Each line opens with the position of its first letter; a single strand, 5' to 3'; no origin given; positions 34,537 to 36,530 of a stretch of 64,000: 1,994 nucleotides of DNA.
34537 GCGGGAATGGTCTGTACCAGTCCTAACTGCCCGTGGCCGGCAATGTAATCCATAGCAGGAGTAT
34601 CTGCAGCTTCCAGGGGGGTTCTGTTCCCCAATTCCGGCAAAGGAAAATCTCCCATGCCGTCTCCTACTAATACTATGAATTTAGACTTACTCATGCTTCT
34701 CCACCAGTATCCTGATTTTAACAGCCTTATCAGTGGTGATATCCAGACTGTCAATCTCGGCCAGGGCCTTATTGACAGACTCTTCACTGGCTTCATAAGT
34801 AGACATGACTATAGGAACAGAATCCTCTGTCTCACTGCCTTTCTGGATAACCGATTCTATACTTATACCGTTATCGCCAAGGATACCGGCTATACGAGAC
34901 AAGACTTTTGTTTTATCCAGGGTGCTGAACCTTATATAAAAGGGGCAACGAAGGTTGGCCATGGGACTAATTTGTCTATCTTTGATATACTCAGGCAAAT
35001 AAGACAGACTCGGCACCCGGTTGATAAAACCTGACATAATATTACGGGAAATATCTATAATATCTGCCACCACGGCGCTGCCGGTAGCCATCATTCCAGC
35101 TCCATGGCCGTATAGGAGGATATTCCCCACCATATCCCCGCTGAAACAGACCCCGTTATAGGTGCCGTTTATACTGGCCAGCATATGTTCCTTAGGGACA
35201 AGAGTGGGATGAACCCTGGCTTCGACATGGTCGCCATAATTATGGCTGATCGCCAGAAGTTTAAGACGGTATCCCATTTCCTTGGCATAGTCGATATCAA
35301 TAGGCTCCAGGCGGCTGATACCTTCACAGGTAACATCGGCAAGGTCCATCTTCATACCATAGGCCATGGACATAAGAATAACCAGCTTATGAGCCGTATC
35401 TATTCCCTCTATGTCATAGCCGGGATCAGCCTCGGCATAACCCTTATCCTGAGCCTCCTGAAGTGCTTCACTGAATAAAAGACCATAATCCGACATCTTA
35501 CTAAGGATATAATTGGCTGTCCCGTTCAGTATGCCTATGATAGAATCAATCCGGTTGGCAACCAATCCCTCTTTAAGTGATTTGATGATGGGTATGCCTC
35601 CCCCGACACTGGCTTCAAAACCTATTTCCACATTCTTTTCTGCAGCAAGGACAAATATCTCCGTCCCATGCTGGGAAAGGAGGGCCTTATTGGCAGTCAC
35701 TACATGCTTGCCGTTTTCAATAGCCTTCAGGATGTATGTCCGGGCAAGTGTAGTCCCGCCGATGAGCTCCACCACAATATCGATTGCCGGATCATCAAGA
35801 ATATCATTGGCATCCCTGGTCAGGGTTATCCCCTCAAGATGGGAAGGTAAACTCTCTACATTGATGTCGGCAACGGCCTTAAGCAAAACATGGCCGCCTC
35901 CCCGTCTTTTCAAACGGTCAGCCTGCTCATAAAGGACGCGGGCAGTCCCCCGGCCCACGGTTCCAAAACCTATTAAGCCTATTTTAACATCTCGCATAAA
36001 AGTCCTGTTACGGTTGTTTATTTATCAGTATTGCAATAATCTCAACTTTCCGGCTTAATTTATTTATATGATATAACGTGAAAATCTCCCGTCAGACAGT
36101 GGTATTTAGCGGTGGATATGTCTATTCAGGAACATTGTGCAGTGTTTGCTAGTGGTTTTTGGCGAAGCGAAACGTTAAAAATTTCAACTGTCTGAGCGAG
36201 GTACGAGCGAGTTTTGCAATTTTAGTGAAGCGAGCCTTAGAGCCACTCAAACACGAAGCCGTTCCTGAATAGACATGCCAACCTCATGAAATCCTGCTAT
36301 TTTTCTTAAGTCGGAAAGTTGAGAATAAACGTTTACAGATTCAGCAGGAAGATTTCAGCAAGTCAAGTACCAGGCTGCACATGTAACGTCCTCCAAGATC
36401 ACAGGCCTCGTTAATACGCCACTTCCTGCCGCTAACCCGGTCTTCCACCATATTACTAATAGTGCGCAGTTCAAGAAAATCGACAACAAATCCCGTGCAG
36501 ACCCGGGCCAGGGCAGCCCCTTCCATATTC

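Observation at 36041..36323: Four near-identical elements of about 283 bp with three nested levels of dyad symmetry and a 127-nt AGCGA-rich core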

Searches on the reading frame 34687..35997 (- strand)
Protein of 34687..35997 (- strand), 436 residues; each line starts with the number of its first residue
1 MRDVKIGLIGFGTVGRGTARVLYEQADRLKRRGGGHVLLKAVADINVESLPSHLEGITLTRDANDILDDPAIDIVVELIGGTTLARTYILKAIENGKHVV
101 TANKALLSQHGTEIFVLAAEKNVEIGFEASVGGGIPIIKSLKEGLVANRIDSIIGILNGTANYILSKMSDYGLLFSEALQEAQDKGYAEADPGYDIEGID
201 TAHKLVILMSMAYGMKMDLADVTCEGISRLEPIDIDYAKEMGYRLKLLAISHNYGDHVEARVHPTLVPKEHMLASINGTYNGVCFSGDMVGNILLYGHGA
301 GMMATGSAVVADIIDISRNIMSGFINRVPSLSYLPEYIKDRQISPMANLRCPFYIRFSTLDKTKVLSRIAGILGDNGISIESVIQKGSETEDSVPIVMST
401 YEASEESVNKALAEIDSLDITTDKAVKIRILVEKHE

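Call 12: find_encoding_contigs(protein=window:34687-35997:-, flank=3000, max_places=6)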
Protein window:34687-35997:- (436 aa): 4 contigs read that carry it; 4 places shown.
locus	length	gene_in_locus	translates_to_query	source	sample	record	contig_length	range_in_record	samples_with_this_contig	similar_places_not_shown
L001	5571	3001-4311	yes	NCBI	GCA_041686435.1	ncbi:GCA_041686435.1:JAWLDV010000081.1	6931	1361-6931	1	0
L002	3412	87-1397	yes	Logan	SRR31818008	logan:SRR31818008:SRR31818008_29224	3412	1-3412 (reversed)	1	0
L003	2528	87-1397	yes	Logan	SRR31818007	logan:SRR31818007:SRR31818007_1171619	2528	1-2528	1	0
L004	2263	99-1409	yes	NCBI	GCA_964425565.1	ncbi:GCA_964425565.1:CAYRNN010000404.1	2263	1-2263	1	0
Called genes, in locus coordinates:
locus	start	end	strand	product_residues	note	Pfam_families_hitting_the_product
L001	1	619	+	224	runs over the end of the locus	PF09976:TPR_21, PF24575:TPR_Slam (faint), PF13432:TPR_16 (faint), PF07719:TPR_2 (faint)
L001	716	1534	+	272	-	PF02569:Pantoate_ligase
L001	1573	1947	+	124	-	PF02261:Asp_decarbox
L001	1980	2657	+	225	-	PF01048:PNP_UDP_1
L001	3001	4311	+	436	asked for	PF03447:NAD_binding_3, PF00742:Homoserine_dh, PF01842:ACT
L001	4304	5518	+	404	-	PF01676:Metalloenzyme, PF10143:PhosphMutase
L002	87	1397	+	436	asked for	PF03447:NAD_binding_3, PF00742:Homoserine_dh, PF01842:ACT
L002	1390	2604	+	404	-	PF01676:Metalloenzyme, PF10143:PhosphMutase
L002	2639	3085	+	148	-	PF13279:4HBT_2, PF03061:4HBT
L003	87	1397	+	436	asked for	PF03447:NAD_binding_3, PF00742:Homoserine_dh, PF01842:ACT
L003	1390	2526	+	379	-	?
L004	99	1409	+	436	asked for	PF03447:NAD_binding_3, PF00742:Homoserine_dh, PF01842:ACT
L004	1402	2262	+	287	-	?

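Call 17: find_related_loci(query=window:34687-35997:-, collection=genome_contigs, flank=10000)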
Query window:34687-35997:- (436 aa) in genome_contigs; peptide patterns used: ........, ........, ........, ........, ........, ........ (x = any residue, [..] = any of these).
600 stretches matched a pattern (row limit reached: there are more); 548 encode a relative of the query (tblastn E <= 1e-3); the best 80 are kept; 80 distinct loci.
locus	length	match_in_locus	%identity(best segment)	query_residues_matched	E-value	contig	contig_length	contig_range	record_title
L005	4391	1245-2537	64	1-431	0e+0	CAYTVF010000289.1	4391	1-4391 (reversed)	MAG TPA_asm: uncultured Desulfopila sp. isolate SRP011637_co1_26 genome assembly, contig: NODE_8908_length_4391_cov_16.8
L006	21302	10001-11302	63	1-434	0e+0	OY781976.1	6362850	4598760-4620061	MAG: uncultured Desulforhopalus sp. isolate bb11d97f-aff7-40c5-8ccb-5babbf234ee9 genome assembly, chromosome: 1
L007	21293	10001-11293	62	1-431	0e+0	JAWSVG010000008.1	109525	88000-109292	MAG: Desulfocapsaceae bacterium isolate BHT14_PBSA_del1 B8PBSAT2_contig_17, whole genome shotgun sequence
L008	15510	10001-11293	62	1-431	0e+0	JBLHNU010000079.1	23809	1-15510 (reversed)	MAG: Desulforhopalus sp. isolate 3300055726_39 Ga0535650_0002736, whole genome shotgun sequence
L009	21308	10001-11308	61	1-435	1e-180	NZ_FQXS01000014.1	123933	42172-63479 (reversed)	Desulfofustis glycolicus DSM 9705, whole genome shotgun sequence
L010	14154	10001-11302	60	1-434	5e-175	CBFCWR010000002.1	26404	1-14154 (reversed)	MAG TPA_asm: uncultured Desulfofustis sp. isolate SRR22297272_binner23_Refined_5 genome assembly, contig: ERZ25654850.39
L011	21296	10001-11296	62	1-431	5e-174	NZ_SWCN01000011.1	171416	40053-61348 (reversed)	Desulforhopalus sp. IMCC35007 NODE_11_length_171416_cov_76.447688, whole genome shotgun sequence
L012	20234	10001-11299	59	1-433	4e-174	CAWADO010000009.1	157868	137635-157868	MAG: uncultured delta proteobacterium isolate MFD03804.bin.1.12 genome assembly, contig: contig_4546, whole genome shotg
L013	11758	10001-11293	59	1-431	1e-173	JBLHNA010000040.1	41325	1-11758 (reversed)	MAG: Desulforhopalus sp. isolate 3300055726_99 Ga0535650_0000939, whole genome shotgun sequence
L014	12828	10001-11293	56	1-430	6e-154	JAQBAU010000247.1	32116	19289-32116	MAG: Desulfobacterales bacterium isolate MAG_328_bin-12 328_bin-12_ctg-247, whole genome shotgun sequence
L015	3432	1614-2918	54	1-434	5e-159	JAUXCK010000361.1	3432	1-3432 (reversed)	MAG: Desulfobacteraceae bacterium isolate CSMAG_2823 CSMAG_2823_k117_6446342_length_3432_cov_12.0000, whole genome shotg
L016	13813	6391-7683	56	1-430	2e-151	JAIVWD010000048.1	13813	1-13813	MAG: Deltaproteobacteria bacterium isolate HYP3_UM_29 NODE_643_length_13813_cov_1.526043, whole genome shotgun sequence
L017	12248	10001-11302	60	1-434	2e-173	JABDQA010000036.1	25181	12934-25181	MAG: Desulfofustis sp. isolate Site_B28 k127_488786, whole genome shotgun sequence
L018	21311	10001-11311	54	1-436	1e-149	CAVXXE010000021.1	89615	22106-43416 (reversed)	MAG: uncultured delta proteobacterium isolate MFD03804.bin.2.141 genome assembly, contig: contig_1732, whole genome shot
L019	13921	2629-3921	55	1-430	1e-148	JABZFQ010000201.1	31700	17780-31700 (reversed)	MAG: Desulfobacteraceae bacterium isolate Grevelingen_8MPaII_metabat2.79 scaffold_2898, whole genome shotgun sequence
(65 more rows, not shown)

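Call 34: find_homologous_proteins(query=window:34687-35997:-, max_evalue=1e-100)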
Query window:34687-35997:- (436 aa): 7758 proteins with E <= 1e-100 among 8000 candidates; the best 120 are listed.
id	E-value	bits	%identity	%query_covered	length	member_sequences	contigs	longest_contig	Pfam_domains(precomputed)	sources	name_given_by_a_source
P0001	5.9e-280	946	100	100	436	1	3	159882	PF01842.32,PF00742.25,PF03447.23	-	-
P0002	9.2e-243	824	86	100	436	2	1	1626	PF01842.32,PF00742.25,PF03447.23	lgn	-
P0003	1.3e-242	824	85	100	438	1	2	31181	PF01842.32,PF00742.25,PF03447.23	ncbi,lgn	ncbi:MAG: homoserine dehydrogenase [Desulfurivibrionaceae bacterium]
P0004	2.1e-241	820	85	100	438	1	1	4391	PF01842.32,PF00742.25,PF03447.23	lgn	-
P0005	7.0e-238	808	85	100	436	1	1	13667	PF01842.32,PF00742.25,PF03447.23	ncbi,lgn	-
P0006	2.9e-197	674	69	100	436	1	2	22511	PF01842.32,PF00742.25,PF03447.23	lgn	-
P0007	5.6e-197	673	70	100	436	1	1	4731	PF01842.32,PF00742.25,PF03447.23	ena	-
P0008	6.4e-197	673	69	100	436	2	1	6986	PF01842.32,PF00742.25,PF03447.23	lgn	-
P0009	3.1e-195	667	68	100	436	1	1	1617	PF01842.32,PF00742.25,PF03447.23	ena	-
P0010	3.5e-195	667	70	100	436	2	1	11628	PF22629.3,PF01842.32,PF00742.25,PF03447.23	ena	-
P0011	5.2e-195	667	69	100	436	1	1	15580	PF01842.32,PF00742.25,PF03447.23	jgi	-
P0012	5.8e-195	667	68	100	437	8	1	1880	PF01842.32,PF00742.25,PF03447.23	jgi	-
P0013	6.3e-195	666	69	100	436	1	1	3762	PF22629.3,PF01842.32,PF00742.25,PF03447.23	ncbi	-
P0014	6.5e-195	666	70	100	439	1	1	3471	PF22629.3,PF01842.32,PF00742.25,PF03447.23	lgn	-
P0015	6.9e-195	666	69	100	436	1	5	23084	PF01842.32,PF00742.25,PF03447.23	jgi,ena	jgi:homoserine dehydrogenase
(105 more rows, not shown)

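Call 35: find_encoding_contigs(protein=P0003, flank=10000, max_places=4)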
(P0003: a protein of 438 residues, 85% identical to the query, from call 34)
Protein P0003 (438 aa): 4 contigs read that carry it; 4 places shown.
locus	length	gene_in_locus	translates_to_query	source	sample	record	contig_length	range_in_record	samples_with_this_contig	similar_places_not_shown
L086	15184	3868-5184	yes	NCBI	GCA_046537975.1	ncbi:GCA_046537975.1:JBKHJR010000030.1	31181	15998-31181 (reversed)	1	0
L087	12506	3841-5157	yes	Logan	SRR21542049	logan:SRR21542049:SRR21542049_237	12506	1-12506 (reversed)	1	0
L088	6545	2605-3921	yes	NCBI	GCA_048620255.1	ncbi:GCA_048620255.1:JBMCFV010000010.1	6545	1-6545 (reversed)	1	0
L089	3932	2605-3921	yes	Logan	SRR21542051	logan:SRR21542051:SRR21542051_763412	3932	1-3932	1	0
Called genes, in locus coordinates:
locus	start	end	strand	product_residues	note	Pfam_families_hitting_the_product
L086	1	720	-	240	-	PF13742:tRNA_anti_2, PF01336:tRNA_anti-codon, PF02601:Exonuc_VII_L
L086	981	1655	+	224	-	PF09976:TPR_21, PF13174:TPR_6 (faint), PF13428:TPR_14 (faint), PF14559:TPR_19 (faint), PF07719:TPR_2 (faint)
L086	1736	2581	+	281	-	PF02569:Pantoate_ligase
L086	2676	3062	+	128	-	PF02261:Asp_decarbox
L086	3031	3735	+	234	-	PF01048:PNP_UDP_1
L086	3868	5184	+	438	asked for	PF03447:NAD_binding_3, PF00742:Homoserine_dh, PF01842:ACT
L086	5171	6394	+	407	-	PF01676:Metalloenzyme, PF10143:PhosphMutase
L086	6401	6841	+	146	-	PF13279:4HBT_2, PF03061:4HBT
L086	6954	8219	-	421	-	PF01406:tRNA-synt_1e, PF01921:tRNA-synt_1f (faint), PF09334:tRNA-synt_1g (weak)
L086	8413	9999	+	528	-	PF17767:NAPRTase_N, PF17956:NAPRTase_C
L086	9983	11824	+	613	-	PF00456:Transketolase_N, PF13292:DXP_synthase_N (weak), PF02779:Transket_pyr, PF02780:Transketolase_C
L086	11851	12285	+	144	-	PF02502:LacAB_rpiB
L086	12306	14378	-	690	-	PF22745:Nlig-Ia, PF01653:DNA_ligase_aden, PF03120:OB_DNA_ligase, PF03119:DNA_ligase_ZBD (weak), PF14520:HHH_5 (weak), PF12826:HHH_2, PF00533:BRCT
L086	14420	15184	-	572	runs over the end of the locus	PF14716:HHH_8, PF14520:HHH_5, PF14792:DNA_pol_B_palm, PF14791:DNA_pol_B_thumb, PF02811:PHP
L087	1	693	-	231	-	?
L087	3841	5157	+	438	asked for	PF03447:NAD_binding_3, PF00742:Homoserine_dh, PF01842:ACT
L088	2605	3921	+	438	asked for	PF03447:NAD_binding_3, PF00742:Homoserine_dh, PF01842:ACT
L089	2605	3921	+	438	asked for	PF03447:NAD_binding_3, PF00742:Homoserine_dh, PF01842:ACT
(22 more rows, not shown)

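Call 36: find_encoding_contigs(protein=P0005, flank=10000, max_places=4)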
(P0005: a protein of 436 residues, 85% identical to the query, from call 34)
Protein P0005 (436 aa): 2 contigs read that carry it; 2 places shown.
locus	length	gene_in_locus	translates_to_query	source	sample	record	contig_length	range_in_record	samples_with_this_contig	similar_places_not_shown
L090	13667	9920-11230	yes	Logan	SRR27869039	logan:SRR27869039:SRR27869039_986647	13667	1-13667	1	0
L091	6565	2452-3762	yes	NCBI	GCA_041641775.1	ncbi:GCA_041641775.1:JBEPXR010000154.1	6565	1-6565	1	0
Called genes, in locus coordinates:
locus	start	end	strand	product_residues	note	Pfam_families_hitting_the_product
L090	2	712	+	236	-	?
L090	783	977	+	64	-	PF07992:Pyr_redox_2 (weak), PF00070:Pyr_redox (weak), PF00890:FAD_binding_2 (weak), PF01266:DAO (weak), PF12831:FAD_oxidored, PF13450:NAD_binding_8 (weak)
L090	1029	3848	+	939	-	PF00037:Fer4 (weak), PF00890:FAD_binding_2 (weak), PF07992:Pyr_redox_2, PF12831:FAD_oxidored (weak), PF13450:NAD_binding_8, PF00037:Fer4 (weak), PF12838:Fer4_7, PF14697:Fer4_21, +7 more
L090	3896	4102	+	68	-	PF02662:FlpD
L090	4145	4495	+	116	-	PF02662:FlpD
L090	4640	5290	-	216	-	PF01876:RNase_P_p30 (weak), PF02811:PHP (weak)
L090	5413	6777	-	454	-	PF13742:tRNA_anti_2, PF01336:tRNA_anti-codon, PF02601:Exonuc_VII_L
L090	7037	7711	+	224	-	PF09976:TPR_21, PF07719:TPR_2 (faint), PF16918:PknG_TPR, PF13174:TPR_6 (faint), PF13428:TPR_14 (faint), PF14559:TPR_19 (faint), PF13424:TPR_12 (faint), PF13432:TPR_16 (weak), +2 more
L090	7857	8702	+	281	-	PF02569:Pantoate_ligase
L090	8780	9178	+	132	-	PF02261:Asp_decarbox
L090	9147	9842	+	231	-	PF01048:PNP_UDP_1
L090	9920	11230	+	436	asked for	PF03447:NAD_binding_3, PF00742:Homoserine_dh, PF01842:ACT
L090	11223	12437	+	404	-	PF01676:Metalloenzyme, PF10143:PhosphMutase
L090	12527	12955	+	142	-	PF13279:4HBT_2, PF03061:4HBT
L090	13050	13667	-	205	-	?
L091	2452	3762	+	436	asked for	PF03447:NAD_binding_3, PF00742:Homoserine_dh, PF01842:ACT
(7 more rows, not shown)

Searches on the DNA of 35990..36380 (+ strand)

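Call 27: search_rna_families(source=window, start=35990, end=36380, threshold=evalue, max_evalue=10, show_alignments=2)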
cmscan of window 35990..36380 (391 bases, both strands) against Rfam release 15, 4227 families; matches with E-value up to 10: 1.
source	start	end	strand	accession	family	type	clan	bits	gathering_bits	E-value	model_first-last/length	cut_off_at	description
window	36089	36194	+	RF01934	bxd_6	Gene; lncRNA;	-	12.1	50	9.6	1-93/93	no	Bithoraxoid conserved region 6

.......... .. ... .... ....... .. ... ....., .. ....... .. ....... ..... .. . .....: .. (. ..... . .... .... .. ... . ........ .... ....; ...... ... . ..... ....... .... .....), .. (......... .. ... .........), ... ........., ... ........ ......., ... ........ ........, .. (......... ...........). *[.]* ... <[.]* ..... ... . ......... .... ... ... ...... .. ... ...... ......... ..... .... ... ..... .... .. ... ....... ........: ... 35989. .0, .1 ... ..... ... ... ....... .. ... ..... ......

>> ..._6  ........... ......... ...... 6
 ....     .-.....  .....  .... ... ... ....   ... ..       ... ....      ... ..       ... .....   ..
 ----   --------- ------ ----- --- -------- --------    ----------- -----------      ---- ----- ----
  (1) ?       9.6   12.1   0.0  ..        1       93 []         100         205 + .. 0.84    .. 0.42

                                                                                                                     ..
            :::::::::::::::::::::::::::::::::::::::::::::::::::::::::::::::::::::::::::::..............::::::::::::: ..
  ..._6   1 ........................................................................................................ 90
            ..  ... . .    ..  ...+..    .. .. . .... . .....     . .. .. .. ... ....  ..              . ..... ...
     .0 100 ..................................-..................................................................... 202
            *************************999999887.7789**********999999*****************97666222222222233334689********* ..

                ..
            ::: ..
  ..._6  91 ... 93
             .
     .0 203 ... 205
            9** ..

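Call 32: search_dna_similar(query=window:36041-36323:+, collection=plasmids, mode=distant, max_evalue=0.01)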
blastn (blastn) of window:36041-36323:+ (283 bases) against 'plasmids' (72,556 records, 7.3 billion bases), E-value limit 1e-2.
No match.

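Call 33: search_dna_similar(query=window:36041-36323:+, collection=phages, mode=distant, max_evalue=0.01)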
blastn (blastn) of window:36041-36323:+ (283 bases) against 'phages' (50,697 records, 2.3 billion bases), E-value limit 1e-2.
No match.

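Call 69: search_dna_similar(query=window:36041-36102:+, collection=plasmids, mode=distant, max_evalue=10, max_rows=20)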
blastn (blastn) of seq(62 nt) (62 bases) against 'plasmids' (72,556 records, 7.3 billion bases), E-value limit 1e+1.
Records with a match: 13; places in all: 13; records where one place covers at least 80% of the query: 0.
Best place of each record, by identity: >=99% 3; 95-99% 2; 80-90% 8.
By first word of the organism name: Bacillus 4; Staphylococcus 2; Paenibacillus 2; Vibrio 1; Priestia 1; Aliarcobacter 1; Arsenophonus 1; Pseudoalteromonas 1.
By predicted mobility (MOB-suite, as given by PLSDB): non-mobilizable 9; mobilizable 2; conjugative 2.
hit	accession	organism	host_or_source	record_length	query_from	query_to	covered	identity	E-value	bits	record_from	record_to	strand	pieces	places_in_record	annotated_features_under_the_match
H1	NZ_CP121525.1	Staphylococcus epidermidis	Homo sapiens,Forehead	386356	19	48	48%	87.5%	1e+0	38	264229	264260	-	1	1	none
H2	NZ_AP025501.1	Vibrio lentus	-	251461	14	42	47%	89.7%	5e+0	37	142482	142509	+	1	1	alanine/ornithine racemase family PLP-dependent enzyme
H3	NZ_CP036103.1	Bacillus mycoides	cell culture,soil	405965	15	46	52%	81.1%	5e+0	37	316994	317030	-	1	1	none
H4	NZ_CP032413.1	Paenibacillus lautus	single colony,Tattoo ink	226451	8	36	47%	86.2%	5e+0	36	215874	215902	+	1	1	GAF domain-containing protein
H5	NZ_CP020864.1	Paenibacillus sp. Cedars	Single culture,Alkaline pool submerged ...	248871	8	36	47%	86.2%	5e+0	36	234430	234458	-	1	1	GAF domain-containing protein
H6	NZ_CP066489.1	Staphylococcus aureus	Pteropus livingstonii,Single cell,feces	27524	16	44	47%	86.2%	5e+0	36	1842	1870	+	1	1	none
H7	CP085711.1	Bacillus sp. F19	single cell,soil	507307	16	42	44%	88.9%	5e+0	37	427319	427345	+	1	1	none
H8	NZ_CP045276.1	Priestia megaterium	pure culture,Paper surface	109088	16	42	44%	88.9%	5e+0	37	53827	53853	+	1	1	none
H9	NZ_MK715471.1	Aliarcobacter cryaerophilus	Greenshell mussel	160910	15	36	35%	95.5%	5e+0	37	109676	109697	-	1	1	hypothetical protein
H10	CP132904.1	Arsenophonus sp.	Ornithomya avicularia,insect ...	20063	12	33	35%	95.5%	5e+0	37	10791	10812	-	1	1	methyltransferase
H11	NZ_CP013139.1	Pseudoalteromonas sp. Bsw20308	seawater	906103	12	32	34%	100.0%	4e-1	39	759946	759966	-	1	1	non-ribosomal peptide synthetase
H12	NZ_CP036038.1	Bacillus mycoides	cell culture,soil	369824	18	36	31%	100.0%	5e+0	36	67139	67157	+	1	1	none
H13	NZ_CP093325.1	Bacillus sp. N5-665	whole organism,peat soil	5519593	17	35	31%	100.0%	5e+0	36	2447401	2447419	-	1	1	none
